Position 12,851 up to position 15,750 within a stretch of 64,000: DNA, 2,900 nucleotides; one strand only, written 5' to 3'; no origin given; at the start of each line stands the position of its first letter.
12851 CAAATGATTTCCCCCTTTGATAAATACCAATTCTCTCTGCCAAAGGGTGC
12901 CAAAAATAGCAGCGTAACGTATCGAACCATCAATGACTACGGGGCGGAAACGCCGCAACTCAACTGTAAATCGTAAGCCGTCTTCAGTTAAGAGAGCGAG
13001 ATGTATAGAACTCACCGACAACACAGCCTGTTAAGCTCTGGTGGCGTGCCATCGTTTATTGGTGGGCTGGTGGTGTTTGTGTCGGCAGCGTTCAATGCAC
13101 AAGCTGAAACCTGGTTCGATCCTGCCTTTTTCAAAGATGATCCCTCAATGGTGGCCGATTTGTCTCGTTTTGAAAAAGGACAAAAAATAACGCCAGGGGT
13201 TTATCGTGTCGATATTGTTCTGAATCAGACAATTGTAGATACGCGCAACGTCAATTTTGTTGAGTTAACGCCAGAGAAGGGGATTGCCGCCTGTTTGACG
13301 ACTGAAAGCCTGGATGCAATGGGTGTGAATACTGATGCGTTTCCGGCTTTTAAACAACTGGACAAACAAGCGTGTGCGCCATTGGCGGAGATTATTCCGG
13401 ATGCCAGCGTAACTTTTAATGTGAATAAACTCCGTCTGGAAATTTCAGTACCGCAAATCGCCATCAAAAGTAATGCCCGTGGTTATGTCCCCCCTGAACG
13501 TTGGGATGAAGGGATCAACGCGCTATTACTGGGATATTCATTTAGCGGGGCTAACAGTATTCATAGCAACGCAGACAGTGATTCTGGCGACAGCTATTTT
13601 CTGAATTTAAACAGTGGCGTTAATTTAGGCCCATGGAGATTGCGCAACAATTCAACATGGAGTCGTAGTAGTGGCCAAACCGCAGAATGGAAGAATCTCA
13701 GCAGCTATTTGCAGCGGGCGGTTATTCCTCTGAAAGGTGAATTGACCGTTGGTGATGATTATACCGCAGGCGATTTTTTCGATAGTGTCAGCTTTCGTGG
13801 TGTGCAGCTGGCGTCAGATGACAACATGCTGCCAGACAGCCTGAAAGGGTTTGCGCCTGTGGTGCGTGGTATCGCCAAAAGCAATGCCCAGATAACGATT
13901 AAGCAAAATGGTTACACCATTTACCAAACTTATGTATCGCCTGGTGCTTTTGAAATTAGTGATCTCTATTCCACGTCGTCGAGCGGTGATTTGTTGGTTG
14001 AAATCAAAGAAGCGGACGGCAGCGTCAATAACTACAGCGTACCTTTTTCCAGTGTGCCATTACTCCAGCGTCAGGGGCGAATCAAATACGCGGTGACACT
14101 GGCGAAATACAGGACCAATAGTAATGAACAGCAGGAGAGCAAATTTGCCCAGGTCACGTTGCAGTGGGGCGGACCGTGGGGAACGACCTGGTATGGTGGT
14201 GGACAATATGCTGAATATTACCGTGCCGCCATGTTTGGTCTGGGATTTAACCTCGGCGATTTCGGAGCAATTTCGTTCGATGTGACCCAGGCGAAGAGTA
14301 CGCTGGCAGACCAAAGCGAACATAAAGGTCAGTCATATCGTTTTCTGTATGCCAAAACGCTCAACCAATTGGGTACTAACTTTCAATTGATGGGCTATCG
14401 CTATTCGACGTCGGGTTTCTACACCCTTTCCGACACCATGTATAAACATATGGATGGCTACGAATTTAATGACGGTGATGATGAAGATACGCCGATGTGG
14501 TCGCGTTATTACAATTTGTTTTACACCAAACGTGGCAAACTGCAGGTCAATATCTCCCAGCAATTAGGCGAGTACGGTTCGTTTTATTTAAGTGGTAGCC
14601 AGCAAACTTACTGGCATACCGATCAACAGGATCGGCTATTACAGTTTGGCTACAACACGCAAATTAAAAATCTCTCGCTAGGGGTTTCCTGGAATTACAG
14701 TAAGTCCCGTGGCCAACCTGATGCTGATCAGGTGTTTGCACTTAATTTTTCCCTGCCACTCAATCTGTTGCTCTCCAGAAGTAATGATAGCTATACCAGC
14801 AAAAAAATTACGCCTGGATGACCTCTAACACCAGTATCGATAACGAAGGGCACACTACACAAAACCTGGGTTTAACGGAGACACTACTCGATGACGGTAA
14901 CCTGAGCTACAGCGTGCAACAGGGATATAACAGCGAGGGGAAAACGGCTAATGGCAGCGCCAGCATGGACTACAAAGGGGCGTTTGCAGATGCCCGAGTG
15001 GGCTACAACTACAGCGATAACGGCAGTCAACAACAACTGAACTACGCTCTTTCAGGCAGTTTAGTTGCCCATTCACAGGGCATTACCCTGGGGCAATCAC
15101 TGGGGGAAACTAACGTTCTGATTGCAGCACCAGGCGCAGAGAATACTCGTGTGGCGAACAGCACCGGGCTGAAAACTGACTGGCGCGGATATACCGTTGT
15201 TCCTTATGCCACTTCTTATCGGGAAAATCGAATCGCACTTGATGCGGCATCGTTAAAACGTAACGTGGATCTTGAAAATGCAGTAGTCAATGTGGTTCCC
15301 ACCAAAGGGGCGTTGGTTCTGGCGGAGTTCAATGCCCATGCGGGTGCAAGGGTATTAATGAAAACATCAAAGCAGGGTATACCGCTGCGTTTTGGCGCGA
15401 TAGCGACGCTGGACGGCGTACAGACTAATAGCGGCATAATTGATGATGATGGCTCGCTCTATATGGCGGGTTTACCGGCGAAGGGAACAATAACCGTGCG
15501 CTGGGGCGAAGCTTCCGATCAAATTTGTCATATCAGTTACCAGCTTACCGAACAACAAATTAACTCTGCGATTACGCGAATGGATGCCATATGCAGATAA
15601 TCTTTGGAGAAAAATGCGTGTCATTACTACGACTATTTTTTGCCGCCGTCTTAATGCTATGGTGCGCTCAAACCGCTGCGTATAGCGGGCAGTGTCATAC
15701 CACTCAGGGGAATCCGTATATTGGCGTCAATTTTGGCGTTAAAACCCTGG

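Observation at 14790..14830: Fimbrial usher elfC split by a frameshift at an A7 homopolymer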

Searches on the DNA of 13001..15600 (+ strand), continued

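Call 26: search_dna_similar(query=L007:1801-1891:+, collection=ecoli_genomes, mode=near, max_rows=60, rows=best)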
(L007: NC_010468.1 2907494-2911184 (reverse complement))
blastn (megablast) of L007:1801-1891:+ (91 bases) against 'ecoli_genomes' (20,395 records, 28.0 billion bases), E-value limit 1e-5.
Records with a match: 3835; places in all: 3837; records where one place covers at least 80% of the query: 3833.
Genomes with a match: 3835 of 5426; with a place that covers at least 80% of the query: 3833. Places per genome that has any: lowest 1, median 1, highest 2. On chromosomes: 3833 places; on plasmids: 4.
Best place of each record, by identity: >=99% 59; 95-99% 3776.
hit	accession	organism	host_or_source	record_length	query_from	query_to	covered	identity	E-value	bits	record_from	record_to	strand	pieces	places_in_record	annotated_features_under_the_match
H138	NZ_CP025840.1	Escherichia coli strain 214-4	Homo sapiens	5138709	1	91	100%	100.0%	2e-39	169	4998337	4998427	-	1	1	elfC: fimbrial biogenesis usher protein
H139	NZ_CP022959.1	Escherichia coli ATCC 8739 strain ATCC 8739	stepwise adaptation to AgNO3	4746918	1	91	100%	100.0%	2e-39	169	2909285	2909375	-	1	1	elfC: fimbrial biogenesis usher protein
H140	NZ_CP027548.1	Escherichia coli strain 2014C-3061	Homo sapiens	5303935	1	91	100%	100.0%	2e-39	169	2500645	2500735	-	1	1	elfC: fimbrial biogenesis usher protein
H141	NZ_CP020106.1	Escherichia coli strain 13E0780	cattle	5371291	1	91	100%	100.0%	2e-39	169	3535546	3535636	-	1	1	elfC: fimbrial biogenesis usher protein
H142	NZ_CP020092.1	Escherichia coli strain 13E0725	cattle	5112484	1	91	100%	100.0%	2e-39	169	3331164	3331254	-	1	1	elfC: fimbrial biogenesis usher protein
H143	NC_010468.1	Escherichia coli ATCC 8739 strain ATCC 8739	-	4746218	1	91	100%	100.0%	2e-39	169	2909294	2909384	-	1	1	elfC: fimbrial biogenesis usher protein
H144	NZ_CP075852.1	Escherichia coli strain S19-651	Homo sapiens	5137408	1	91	100%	100.0%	2e-39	169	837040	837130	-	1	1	elfC: fimbrial biogenesis usher protein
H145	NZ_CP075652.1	Escherichia coli strain STEC17-183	Homo sapiens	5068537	1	91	100%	100.0%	2e-39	169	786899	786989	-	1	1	elfC: fimbrial biogenesis usher protein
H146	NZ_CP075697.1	Escherichia coli strain STEC2018-607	Homo sapiens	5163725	1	91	100%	100.0%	2e-39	169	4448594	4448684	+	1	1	elfC: fimbrial biogenesis usher protein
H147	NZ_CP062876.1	Escherichia coli O157:H16 strain Res13-Lact-PEA12-26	Sus scrofa domesticus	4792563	1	91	100%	100.0%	2e-39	169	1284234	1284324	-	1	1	elfC: fimbrial biogenesis usher protein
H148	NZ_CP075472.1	Escherichia coli strain NT1F25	pig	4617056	1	91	100%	100.0%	2e-39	169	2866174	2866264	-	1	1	elfC: fimbrial biogenesis usher protein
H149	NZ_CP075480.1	Escherichia coli strain NT1N31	pig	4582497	1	91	100%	100.0%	2e-39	169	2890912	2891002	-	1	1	elfC: fimbrial biogenesis usher protein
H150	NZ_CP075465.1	Escherichia coli strain NT1N34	pig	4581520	1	91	100%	100.0%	2e-39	169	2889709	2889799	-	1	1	elfC: fimbrial biogenesis usher protein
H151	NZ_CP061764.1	Escherichia coli O19:H7 strain 730V1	Bos taurus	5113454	1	91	100%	100.0%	2e-39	169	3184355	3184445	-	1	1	fimbria/pilus outer membrane usher protein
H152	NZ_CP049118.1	Escherichia coli strain EC931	Homo sapiens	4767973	1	91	100%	100.0%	2e-39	169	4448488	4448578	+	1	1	elfC: fimbrial biogenesis usher protein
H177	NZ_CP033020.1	Escherichia coli ATCC 8739 strain ATCC 8739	not collected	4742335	1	91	100%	100.0%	2e-39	169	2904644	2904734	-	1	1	elfC: fimbrial biogenesis usher protein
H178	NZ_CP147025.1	Escherichia coli strain KCTC 2571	feces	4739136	1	91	100%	100.0%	2e-39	169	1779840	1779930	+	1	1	elfC: fimbrial biogenesis usher protein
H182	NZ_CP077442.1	Escherichia coli O111:H8 strain SF4-1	Face Flies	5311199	1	91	100%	100.0%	2e-39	169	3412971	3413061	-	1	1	elfC: fimbrial biogenesis usher protein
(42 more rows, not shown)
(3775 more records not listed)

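Call 47: get_annotated_region(hit=H132, flank=0)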
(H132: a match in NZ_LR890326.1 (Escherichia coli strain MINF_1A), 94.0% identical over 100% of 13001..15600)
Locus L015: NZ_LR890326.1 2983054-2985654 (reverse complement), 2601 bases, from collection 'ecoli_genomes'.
description: Escherichia coli strain MINF_1A isolate MINF_1A chromosome 1, complete sequence
organism: Escherichia coli strain MINF_1A (NCBI taxid 562)
replicon: chromosome; assembly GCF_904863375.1
host: Homo sapiens; source: swab; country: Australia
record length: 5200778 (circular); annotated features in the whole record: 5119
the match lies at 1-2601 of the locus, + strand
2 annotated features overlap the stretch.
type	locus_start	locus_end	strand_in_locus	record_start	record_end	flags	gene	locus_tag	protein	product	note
CDS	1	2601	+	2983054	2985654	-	elfC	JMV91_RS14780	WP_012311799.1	fimbrial biogenesis usher protein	-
CDS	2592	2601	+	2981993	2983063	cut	elfG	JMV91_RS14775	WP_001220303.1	fimbrial protein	-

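Call 48: get_annotated_region(hit=H130, flank=20)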
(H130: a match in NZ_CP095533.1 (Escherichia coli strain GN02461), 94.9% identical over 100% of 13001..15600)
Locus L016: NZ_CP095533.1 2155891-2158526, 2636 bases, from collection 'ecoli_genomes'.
description: Escherichia coli strain GN02461 chromosome, complete genome
organism: Escherichia coli strain GN02461 (NCBI taxid 562)
replicon: chromosome; assembly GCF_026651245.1
host: Homo sapiens; source: blood; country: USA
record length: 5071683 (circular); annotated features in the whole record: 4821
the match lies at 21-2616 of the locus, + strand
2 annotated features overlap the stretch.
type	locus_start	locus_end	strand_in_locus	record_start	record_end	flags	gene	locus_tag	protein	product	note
CDS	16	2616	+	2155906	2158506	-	elfC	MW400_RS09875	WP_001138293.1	fimbrial biogenesis usher protein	-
CDS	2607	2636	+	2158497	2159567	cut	elfG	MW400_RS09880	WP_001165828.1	fimbrial protein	-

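Call 65: get_annotated_region(hit=H138, flank=1800)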
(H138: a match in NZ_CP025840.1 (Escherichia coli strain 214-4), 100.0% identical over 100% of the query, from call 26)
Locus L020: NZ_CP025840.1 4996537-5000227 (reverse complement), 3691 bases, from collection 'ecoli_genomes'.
description: Escherichia coli strain 214-4 chromosome, complete genome
organism: Escherichia coli strain 214-4 (NCBI taxid 562)
replicon: chromosome; assembly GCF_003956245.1
host: Homo sapiens; source: stool; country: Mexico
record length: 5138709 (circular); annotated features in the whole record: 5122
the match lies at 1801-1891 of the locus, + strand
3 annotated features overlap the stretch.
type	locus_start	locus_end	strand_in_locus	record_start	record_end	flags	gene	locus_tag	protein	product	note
CDS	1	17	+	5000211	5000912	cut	elfD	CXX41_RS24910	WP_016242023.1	fimbrial biogenesis chaperone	-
CDS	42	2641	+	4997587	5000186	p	elfC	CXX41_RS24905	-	fimbrial biogenesis usher protein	frameshifted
CDS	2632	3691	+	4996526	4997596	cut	elfG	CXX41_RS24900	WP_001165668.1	fimbrial protein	-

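Call 66: get_annotated_region(hit=H140, flank=1800)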
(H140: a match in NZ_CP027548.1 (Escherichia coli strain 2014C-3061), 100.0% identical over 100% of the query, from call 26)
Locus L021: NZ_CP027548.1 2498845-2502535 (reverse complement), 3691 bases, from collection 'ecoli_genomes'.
description: Escherichia coli strain 2014C-3061 chromosome, complete genome
organism: Escherichia coli strain 2014C-3061 (NCBI taxid 562)
replicon: chromosome; assembly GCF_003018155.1
host: Homo sapiens; source: stool; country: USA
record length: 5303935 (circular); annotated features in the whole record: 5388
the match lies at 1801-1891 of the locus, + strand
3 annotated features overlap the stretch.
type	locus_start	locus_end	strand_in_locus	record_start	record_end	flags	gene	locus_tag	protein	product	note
CDS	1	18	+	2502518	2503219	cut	elfD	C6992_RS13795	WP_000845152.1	fimbrial biogenesis chaperone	-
CDS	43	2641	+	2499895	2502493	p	elfC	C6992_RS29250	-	fimbrial biogenesis usher protein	frameshifted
CDS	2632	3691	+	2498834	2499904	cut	elfG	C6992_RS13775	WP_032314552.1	fimbrial protein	-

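Call 67: get_annotated_region(hit=H141, flank=1800)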
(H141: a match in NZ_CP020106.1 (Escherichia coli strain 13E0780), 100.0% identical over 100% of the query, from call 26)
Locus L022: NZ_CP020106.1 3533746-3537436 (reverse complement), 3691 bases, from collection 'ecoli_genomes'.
description: Escherichia coli strain 13E0780 chromosome, complete genome
organism: Escherichia coli strain 13E0780 (NCBI taxid 562)
replicon: chromosome; assembly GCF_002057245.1
host: -; source: cattle; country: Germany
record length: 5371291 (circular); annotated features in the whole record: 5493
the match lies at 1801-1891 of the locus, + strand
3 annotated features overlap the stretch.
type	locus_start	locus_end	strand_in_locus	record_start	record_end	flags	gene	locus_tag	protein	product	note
CDS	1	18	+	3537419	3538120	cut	elfD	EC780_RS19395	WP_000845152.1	fimbrial biogenesis chaperone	-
CDS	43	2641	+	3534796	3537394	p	elfC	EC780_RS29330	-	fimbrial biogenesis usher protein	frameshifted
CDS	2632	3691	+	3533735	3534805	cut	elfG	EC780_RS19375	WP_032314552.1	fimbrial protein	-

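Call 68: get_annotated_region(hit=H147, flank=1800)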
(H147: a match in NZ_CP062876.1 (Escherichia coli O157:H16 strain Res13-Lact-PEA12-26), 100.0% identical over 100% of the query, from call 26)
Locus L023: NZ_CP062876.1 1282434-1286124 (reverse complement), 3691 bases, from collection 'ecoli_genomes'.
description: Escherichia coli O157:H16 strain Res13-Lact-PEA12-26 chromosome, complete genome
organism: Escherichia coli O157:H16 strain Res13-Lact-PEA12-26 (NCBI taxid 930406)
replicon: chromosome; assembly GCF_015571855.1
host: Sus scrofa domesticus; source: feces; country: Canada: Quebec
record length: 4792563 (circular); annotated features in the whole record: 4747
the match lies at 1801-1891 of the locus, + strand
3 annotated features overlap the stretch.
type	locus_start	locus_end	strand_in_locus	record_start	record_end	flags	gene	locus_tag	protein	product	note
CDS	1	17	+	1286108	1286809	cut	elfD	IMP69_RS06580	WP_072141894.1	fimbrial biogenesis chaperone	-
CDS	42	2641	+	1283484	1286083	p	elfC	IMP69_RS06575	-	fimbrial biogenesis usher protein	frameshifted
CDS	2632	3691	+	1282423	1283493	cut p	elfG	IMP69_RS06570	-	fimbrial protein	internal stop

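Call 69: get_annotated_region(hit=H148, flank=1800)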
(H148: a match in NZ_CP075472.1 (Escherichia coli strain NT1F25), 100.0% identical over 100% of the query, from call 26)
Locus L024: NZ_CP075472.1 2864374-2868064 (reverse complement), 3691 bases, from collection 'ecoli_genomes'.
description: Escherichia coli strain NT1F25 chromosome, complete genome
organism: Escherichia coli strain NT1F25 (NCBI taxid 562)
replicon: chromosome; assembly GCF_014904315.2
host: pig; source: pig farm; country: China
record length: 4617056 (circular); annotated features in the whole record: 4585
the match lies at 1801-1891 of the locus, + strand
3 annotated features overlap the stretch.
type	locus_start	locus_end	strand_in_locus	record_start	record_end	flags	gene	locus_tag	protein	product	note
CDS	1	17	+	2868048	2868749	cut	elfD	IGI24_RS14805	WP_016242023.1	molecular chaperone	-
CDS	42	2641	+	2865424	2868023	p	elfC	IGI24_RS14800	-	fimbrial biogenesis usher protein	frameshifted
CDS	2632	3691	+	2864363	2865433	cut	elfG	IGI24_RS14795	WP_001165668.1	fimbrial protein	-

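Call 70: get_annotated_region(hit=H151, flank=1800)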
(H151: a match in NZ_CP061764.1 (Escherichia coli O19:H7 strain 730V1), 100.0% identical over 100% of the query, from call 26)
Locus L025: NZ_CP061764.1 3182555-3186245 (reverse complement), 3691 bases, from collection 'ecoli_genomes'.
description: Escherichia coli O19:H7 strain 730V1 chromosome, complete genome
organism: Escherichia coli O19:H7 strain 730V1 (NCBI taxid 2773707)
replicon: chromosome; assembly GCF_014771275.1
host: Bos taurus; source: non-specified beef samples; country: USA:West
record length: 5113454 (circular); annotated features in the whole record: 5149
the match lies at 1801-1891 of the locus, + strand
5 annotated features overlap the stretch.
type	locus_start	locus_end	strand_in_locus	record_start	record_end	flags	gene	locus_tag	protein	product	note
CDS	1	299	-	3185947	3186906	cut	ssuA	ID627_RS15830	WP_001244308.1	aliphatic sulfonate ABC transporter substrate-binding protein SsuA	-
CDS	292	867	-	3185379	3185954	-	ssuE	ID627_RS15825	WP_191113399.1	NADPH-dependent FMN reductase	-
CDS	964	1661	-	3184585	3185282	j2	-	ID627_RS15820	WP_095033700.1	IS1-like element IS1B family transposase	programmed frameshift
CDS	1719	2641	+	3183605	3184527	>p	-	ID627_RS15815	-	fimbria/pilus outer membrane usher protein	frameshifted; incomplete; partial in the middle of a contig; missing N-terminus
CDS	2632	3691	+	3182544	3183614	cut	elfG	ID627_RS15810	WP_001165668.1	fimbrial protein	-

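Call 71: get_annotated_region(hit=H152, flank=1800)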
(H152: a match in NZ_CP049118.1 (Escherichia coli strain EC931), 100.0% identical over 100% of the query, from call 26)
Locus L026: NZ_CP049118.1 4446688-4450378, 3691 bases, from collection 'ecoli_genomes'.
description: Escherichia coli strain EC931 chromosome, complete genome
organism: Escherichia coli strain EC931 (NCBI taxid 562)
replicon: chromosome; assembly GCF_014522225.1
host: Homo sapiens; source: urine; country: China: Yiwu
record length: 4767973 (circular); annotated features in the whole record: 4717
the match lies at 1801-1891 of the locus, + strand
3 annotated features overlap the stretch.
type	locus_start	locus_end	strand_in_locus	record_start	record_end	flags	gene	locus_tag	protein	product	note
CDS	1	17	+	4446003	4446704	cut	elfD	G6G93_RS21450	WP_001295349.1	fimbrial biogenesis chaperone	-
CDS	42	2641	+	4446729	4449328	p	elfC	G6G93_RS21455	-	fimbrial biogenesis usher protein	frameshifted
CDS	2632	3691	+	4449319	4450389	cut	elfG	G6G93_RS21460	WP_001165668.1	fimbrial protein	-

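Call 72: get_annotated_region(hit=H182, flank=1800)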
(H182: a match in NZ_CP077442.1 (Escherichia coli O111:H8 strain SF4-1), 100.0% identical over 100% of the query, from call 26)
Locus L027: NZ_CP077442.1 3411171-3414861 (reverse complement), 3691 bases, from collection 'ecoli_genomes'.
description: Escherichia coli O111:H8 strain SF4-1 chromosome, complete genome
organism: Escherichia coli O111:H8 strain SF4-1 (NCBI taxid 991910)
replicon: chromosome; assembly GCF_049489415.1
host: -; source: Face Flies; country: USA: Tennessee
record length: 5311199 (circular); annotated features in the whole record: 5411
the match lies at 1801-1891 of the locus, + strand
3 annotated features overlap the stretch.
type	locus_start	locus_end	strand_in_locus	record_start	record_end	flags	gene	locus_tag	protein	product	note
CDS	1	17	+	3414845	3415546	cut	elfD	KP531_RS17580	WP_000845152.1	fimbrial biogenesis chaperone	-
CDS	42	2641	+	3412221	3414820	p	elfC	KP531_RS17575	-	fimbrial biogenesis usher protein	frameshifted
CDS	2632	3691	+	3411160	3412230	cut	elfG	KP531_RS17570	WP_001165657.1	fimbrial protein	-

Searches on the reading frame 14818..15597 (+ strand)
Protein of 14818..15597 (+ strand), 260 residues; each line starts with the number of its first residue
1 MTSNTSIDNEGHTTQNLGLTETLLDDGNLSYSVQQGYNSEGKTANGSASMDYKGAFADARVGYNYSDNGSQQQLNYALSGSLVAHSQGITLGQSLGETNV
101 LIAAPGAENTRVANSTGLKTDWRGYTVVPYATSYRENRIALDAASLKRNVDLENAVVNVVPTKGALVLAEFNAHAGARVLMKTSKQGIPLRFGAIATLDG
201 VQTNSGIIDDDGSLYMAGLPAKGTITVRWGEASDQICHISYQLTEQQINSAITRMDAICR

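Call 45: search_protein_families(library=pfam, proteins=[window:14818-15597:+])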
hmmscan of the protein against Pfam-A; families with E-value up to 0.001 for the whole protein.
window:14818-15597:+ (260 aa): 2 families
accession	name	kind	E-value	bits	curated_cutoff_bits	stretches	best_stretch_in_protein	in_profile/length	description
PF00577.26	Usher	-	4.1e-54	184.8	27.1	1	1-171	383-549/549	Outer membrane usher protein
PF13953.12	PapC_C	-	9.9e-19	67.3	27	1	183-245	5-66/66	PapC C-terminal domain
